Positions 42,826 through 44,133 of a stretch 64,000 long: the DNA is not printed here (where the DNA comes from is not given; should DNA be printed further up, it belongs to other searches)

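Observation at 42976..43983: Solo Cas4-family nuclease interrupted by a four-helix transmembrane block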

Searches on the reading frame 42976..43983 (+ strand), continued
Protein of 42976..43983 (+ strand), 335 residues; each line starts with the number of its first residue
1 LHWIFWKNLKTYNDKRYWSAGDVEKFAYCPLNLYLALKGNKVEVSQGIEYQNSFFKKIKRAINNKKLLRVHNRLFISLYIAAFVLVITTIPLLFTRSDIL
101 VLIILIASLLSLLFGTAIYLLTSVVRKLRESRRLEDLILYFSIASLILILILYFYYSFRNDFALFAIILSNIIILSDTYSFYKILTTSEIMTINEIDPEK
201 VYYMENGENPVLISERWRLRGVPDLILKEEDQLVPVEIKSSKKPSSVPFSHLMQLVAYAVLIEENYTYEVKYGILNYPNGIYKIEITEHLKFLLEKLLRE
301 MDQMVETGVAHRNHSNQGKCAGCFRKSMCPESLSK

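Call 36: predict_structure(alignment_id=A1)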
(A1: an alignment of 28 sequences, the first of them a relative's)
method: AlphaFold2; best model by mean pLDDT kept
length: 327 residues; sequences in the alignment: 28
mean_pLDDT: 79.7   pTM: 0.68
mean pLDDT of the five models: 79.7, 78.7, 77.6, 77.3, 75.3
residues with pLDDT >= 90: 99; 70-90: 143; 50-70: 85; < 50: 0
segments of 3 or more residues with pLDDT < 50: none
pLDDT, mean of each block of 10 residues (from residue 1): 71 94 86 78 88 84 80 73 61 70 75 68 71 74 61 66 76 73 69 81 91 94 92 92 97 94 95 95 97 91 62 65 60
secondary structure, 60 per line:
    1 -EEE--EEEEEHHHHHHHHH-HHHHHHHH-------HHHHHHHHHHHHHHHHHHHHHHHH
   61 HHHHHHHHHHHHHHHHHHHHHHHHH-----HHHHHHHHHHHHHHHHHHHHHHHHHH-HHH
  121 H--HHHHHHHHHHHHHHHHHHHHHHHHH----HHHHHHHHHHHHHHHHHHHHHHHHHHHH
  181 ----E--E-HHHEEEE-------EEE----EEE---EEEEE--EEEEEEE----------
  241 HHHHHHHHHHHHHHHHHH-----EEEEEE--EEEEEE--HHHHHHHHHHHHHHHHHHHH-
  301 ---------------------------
elements in order: E2-4 E7-11 H12-20 H22-29 H37-85 H91-116 H118-121 H124-148 H153-180 E193-196 E204-206 E211-213 E217-221 E224-230 H241-258 E264-269 E272-277 H280-299

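Call 39: fold_search(model_id=the predicted structure, library=pdb)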
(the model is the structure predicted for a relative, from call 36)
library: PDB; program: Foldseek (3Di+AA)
matches with E <= 10: 327; with E <= 0.001: 15
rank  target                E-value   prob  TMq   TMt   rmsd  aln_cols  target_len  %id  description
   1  8d3q_J                6.2e-06  1.00  0.33  0.54   6.6       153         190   20  Type I-C Cas4-Cas1-Cas2 complex bound to a PAM/NoPAM prespacer (released 2022-11-02)
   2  8d3l_I                6.5e-06  1.00  0.33  0.48   3.3       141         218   21  Type I-C Cas4-Cas1-Cas2 complex bound to a PAM/PAM prespacer (released 2022-11-02)
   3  8d3l_J                2.9e-05  1.00  0.33  0.49   5.0       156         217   20  Type I-C Cas4-Cas1-Cas2 complex bound to a PAM/PAM prespacer (released 2022-11-02)
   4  8xa9_B                4.1e-05  1.00  0.26  0.38   3.5       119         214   20  Human MGME1 in complex with 5'-overhang DNA (released 2024-03-20)
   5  5zyv_A                5.0e-05  1.00  0.27  0.42   3.6       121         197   20  Crystal structure of human MGME1 with single strand DNA2 and Ca2+ (released 2018-09-19)
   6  8xa9_A                5.5e-05  1.00  0.27  0.38   3.7       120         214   19  Human MGME1 in complex with 5'-overhang DNA (released 2024-03-20)
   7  7mi5_A                6.8e-05  1.00  0.34  0.21   1.9       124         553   22  Asymmetrical PAM-Non PAM prespacer bound Cas4/Cas1/Cas2 complex (released 2021-11-17)
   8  5zyt_C                9.7e-05  1.00  0.26  0.37   3.7       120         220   20  Crystal structure of human MGME1 with 3' overhang double strand DNA3 (released 2018-09-19)
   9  5zyu_A                1.1e-04  1.00  0.28  0.39   3.5       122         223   18  The crystal structure of humanMGME1 with single strand DNA2 (released 2018-09-19)
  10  7mi4_A                1.2e-04  1.00  0.34  0.20   1.9       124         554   22  Symmetrical PAM-PAM prespacer bound Cas4/Cas1/Cas2 complex (released 2021-11-17)
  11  5zyt_D                2.2e-04  1.00  0.26  0.37   3.9       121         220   19  Crystal structure of human MGME1 with 3' overhang double strand DNA3 (released 2018-09-19)
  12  5zyt_B                2.7e-04  1.00  0.27  0.38   3.6       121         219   20  Crystal structure of human MGME1 with 3' overhang double strand DNA3 (released 2018-09-19)
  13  5zyt_A                3.1e-04  1.00  0.27  0.39   3.3       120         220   18  Crystal structure of human MGME1 with 3' overhang double strand DNA3 (released 2018-09-19)
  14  5zyw                  4.5e-04  1.00  0.26  0.36   7.0       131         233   19  The crystal structure of apo-HsMGME1 with Mn2+ (released 2018-09-19)
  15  4r5q                  6.4e-04  1.00  0.25  0.36   9.2       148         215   17  Crystal structure and nuclease activity of the CRISPR-associated Cas4 protein Pcal_0546 from Pyrobaculum calidifontis co (released 2014-09-17)
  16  4ic1_B                1.3e-03  1.00  0.25  0.37   4.1       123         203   23  Crystal structure of SSO0001 (released 2013-01-16)
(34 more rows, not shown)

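Call 42: find_homologous_proteins(query=A1, max_evalue=1e-10)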
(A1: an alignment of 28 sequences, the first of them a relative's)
Query A1 (28 sequences) (327 aa, profile of the alignment): 43 proteins with E <= 1e-10 among 8000 candidates.
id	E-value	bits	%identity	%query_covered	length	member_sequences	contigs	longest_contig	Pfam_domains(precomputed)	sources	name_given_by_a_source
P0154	5.5e-123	429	30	97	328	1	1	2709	PF01930.24,PF12705.14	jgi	-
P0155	4.6e-122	426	29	98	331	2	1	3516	PF01930.24,PF12705.14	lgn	-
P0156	1.0e-120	421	29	96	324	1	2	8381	PF01930.24,PF12705.14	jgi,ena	-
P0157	2.6e-119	417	29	98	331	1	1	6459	PF01930.24,PF12705.14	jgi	jgi:CRISPR-associated exonuclease Cas4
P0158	1.1e-118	414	29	96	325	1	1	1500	PF01930.24,PF12705.14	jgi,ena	-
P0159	1.9e-117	410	25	97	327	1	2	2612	PF01930.24,PF12705.14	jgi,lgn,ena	jgi:CRISPR-associated exonuclease Cas4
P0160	7.0e-117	409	30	96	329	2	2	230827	PF01930.24,PF12705.14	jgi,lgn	-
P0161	4.5e-116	406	27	98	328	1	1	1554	PF01930.24,PF12705.14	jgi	jgi:CRISPR-associated exonuclease Cas4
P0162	5.2e-116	406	31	96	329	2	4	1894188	PF01930.24,PF12705.14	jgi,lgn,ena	jgi:CRISPR-associated exonuclease Cas4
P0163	2.0e-115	404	29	96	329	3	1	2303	PF01930.24,PF12705.14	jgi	-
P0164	4.9e-115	403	29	96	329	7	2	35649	PF01930.24,PF12705.14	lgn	-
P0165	4.5e-114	399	29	96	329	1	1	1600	PF01930.24,PF12705.14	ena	-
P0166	5.8e-114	399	29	96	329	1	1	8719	PF01930.24,PF12705.14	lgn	-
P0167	7.9e-114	399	30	96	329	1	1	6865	PF01930.24,PF12705.14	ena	-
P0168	1.1e-113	398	29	96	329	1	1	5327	PF01930.24,PF12705.14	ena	-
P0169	1.8e-113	397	29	96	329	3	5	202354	PF01930.24,PF12705.14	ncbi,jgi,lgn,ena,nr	ncbi:MAG TPA: PD-(D/E)XK nuclease family protein [Methanomassiliicoccales archaeon]|nr:PD-(D/E)XK nu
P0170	2.2e-113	397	28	96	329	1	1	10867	PF01930.24,PF12705.14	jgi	-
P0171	2.7e-113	397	28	96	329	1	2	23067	PF01930.24,PF12705.14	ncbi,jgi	jgi:CRISPR-associated exonuclease Cas4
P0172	2.8e-113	397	29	96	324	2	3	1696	PF01930.24,PF12705.14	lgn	-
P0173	2.8e-113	397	30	96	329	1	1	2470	PF01930.24,PF12705.14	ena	-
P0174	4.5e-113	396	27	96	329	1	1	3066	PF01930.24,PF12705.14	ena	-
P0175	9.4e-113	395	28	96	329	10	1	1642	PF01930.24,PF12705.14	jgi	-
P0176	1.5e-112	394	29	96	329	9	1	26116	PF01930.24,PF12705.14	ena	-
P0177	3.6e-112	393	30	96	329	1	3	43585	PF01930.24,PF12705.14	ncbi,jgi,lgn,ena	-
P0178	6.8e-112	392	28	96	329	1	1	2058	PF01930.24,PF12705.14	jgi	jgi:CRISPR-associated exonuclease Cas4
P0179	2.1e-111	391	29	96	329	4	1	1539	PF01930.24,PF12705.14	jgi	jgi:CRISPR-associated exonuclease Cas4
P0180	4.0e-111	390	30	96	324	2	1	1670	PF01930.24,PF12705.14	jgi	-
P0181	1.1e-110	388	29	96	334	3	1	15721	PF01930.24,PF12705.14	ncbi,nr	ncbi:MAG: PD-(D/E)XK nuclease family protein [Methanomassiliicoccales archaeon]|nr:PD-(D/E)XK nuclea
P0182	1.2e-110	388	27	96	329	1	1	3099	PF01930.24,PF12705.14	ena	-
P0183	4.3e-107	376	32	97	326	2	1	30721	PF01930.24,PF12705.14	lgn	-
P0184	9.2e-107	375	31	96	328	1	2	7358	PF01930.24,PF12705.14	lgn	-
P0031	1.2e-106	375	28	96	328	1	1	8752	PF01930.24,PF12705.14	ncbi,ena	-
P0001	6.8e-105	369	100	100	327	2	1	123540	PF01930.24,PF12705.14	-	-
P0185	1.5e-104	368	30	97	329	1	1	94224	PF01930.24,PF12705.14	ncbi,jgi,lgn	-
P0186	4.7e-104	366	29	96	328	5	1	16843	PF01930.24,PF12705.14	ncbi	-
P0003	8.6e-104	366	57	100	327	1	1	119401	PF01930.24,PF12705.14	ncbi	-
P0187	2.6e-103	364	42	45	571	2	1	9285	PF01930.24,PF12705.14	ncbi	-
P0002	1.3e-102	362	81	100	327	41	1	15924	PF01930.24,PF12705.14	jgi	-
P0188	5.2e-102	360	30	97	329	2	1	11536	PF01930.24,PF12705.14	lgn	-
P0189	7.6e-102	359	29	97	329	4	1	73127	PF01930.24,PF12705.14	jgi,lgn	-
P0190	2.5e-100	354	31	96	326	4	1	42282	PF01930.24,PF12705.14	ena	-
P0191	1.1e-87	313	31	58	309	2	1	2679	PF01930.24,PF12705.14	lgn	-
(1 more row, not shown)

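Call 43: list_cluster_members(proteins=[P0066, P0070, P0071, P0077, P0089, P0011, P0029, P0016, P0017, P0090])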
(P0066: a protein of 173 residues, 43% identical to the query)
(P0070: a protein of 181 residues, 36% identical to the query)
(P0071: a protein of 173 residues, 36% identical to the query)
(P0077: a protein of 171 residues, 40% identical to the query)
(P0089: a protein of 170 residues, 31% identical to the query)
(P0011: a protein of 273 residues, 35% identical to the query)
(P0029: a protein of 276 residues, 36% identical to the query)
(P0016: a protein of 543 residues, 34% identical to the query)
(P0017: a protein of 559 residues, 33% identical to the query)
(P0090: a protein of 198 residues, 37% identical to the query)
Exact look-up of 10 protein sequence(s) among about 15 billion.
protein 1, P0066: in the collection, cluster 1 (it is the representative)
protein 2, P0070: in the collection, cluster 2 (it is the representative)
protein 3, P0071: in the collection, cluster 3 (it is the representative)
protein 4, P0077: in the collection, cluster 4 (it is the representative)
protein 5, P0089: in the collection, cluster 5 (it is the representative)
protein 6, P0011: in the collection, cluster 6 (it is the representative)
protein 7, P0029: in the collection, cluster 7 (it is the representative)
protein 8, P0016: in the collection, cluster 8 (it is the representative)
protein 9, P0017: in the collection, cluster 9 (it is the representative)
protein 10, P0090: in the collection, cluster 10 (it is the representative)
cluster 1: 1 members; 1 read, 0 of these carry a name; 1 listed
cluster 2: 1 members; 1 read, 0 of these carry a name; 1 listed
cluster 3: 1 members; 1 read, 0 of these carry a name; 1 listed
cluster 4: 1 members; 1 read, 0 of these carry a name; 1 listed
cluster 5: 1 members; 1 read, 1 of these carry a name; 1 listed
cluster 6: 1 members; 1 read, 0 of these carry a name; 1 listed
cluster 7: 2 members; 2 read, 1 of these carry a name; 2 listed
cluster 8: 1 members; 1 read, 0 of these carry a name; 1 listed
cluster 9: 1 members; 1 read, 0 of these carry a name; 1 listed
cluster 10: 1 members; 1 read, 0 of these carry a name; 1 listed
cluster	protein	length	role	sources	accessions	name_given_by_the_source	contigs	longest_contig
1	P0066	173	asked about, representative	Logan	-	-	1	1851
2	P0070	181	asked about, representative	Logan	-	-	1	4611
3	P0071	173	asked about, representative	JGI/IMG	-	-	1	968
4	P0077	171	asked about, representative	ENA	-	-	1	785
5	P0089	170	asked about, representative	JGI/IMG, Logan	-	CRISPR-associated exonuclease Cas4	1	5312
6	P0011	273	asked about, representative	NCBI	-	-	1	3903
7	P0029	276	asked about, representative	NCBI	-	-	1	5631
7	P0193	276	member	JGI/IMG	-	CRISPR-associated exonuclease Cas4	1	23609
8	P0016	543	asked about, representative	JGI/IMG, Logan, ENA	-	-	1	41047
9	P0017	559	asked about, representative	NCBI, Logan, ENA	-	-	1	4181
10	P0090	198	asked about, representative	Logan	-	-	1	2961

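Call 60: search_protein_families(library=padloc, alignment_id=A3, max_evalue=0.001)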
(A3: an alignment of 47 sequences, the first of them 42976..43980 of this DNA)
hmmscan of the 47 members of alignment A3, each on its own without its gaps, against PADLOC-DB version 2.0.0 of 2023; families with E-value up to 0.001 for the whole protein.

A. member 1, window:42976-43980:+ (335 aa): 14 families
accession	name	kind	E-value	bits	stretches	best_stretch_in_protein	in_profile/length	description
PDLC00944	Cas4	-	1e-24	85.7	1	208-330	55-177/177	Cas4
PDLC01250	Cas4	-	1.9e-24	84.8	1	213-329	56-167/168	"CAS-I,CAS-II,CAS-III,CAS-IV,CAS-V,CAS-VI; acquisition_associated"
PDLC00943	Cas4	-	2.9e-24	84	1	208-330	56-179/180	CRISPR-associated protein Cas4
PDLC01447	Cas4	-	2.1e-19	68.6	1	215-331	50-159/161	"CAS-I,CAS-II,CAS-III,CAS-IV,CAS-V,CAS-VI; acquisition_associated"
PDLC02083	Cas4_II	-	8.4e-17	60.2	1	211-329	67-183/186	-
PDLC02034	Cas4d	-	2.6e-14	51.3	1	211-329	64-180/192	-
PDLC01611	Cas4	-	4.9e-14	50.9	1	216-329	53-156/158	"CAS-I,CAS-II,CAS-III,CAS-IV,CAS-V,CAS-VI; acquisition_associated"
PDLC01773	Cas4c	-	1.5e-12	45.4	1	212-330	79-194/229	-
PDLC02087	Cas4b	-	4.6e-12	44.4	1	207-329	64-188/189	-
PDLC02035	Cas4d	-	8.5e-10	36.4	1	212-329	58-174/196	-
PDLC02085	Cas4a2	-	3.2e-08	32.1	1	181-331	24-163/166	-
PDLC01747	Cas1g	-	1.5e-06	25.1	1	212-329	56-176/523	-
PDLC02067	Cas1b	-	4.2e-06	23.8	1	206-329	44-174/533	-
PDLC00059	DruK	-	8.2e-06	23.2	1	215-329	122-234/326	PD-(D/E)XK nuclease superfamily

B. families by the number of members that match (of 47 scanned): 98 families (the first 25 are shown)
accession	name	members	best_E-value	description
PDLC04140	mad8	3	2.4e-16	mads_8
PDLC04135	mad3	2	1.8e-29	mads_3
PDLC02980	AriA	2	8.9e-12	-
PDLC02914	ATPase-Toprim_I-B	2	3.6e-10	-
PDLC02335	AbiLi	2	2.5e-08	AbiLi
PDLC04175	HEC-01A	2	1.7e-07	-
PDLC04541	PDC-M25A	2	3.7e-07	-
PDLC00289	PtuA1|PtuA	2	2.2e-06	AAA ATPase domain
PDLC03878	NsnB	2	4.5e-06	-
PDLC00284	PtuA1|PtuA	2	1.1e-05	AAA ATPase domain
PDLC02759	SspA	1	1.6e-55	SspA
PDLC02657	DndA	1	6.7e-55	DndA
PDLC00944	Cas4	1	1e-24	Cas4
PDLC01250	Cas4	1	1.9e-24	"CAS-I,CAS-II,CAS-III,CAS-IV,CAS-V,CAS-VI; acquisition_associated"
PDLC00943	Cas4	1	2.9e-24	CRISPR-associated protein Cas4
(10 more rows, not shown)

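Call 69: find_encoding_contigs(protein=P0070, flank=5000, max_places=2)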
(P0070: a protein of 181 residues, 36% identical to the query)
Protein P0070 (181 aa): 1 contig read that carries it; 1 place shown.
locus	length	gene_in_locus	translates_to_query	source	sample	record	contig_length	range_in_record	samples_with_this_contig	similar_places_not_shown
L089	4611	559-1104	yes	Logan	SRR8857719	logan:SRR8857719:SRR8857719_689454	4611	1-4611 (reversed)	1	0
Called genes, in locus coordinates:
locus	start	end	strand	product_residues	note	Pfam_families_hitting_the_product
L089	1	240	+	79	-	?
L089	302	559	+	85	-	-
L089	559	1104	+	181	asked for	PF12705:PDDEXK_1, PF01930:Cas_Cas4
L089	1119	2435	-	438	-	PF11258:DUF3048, PF17479:DUF3048_C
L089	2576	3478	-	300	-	-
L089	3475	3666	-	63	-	-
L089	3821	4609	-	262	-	?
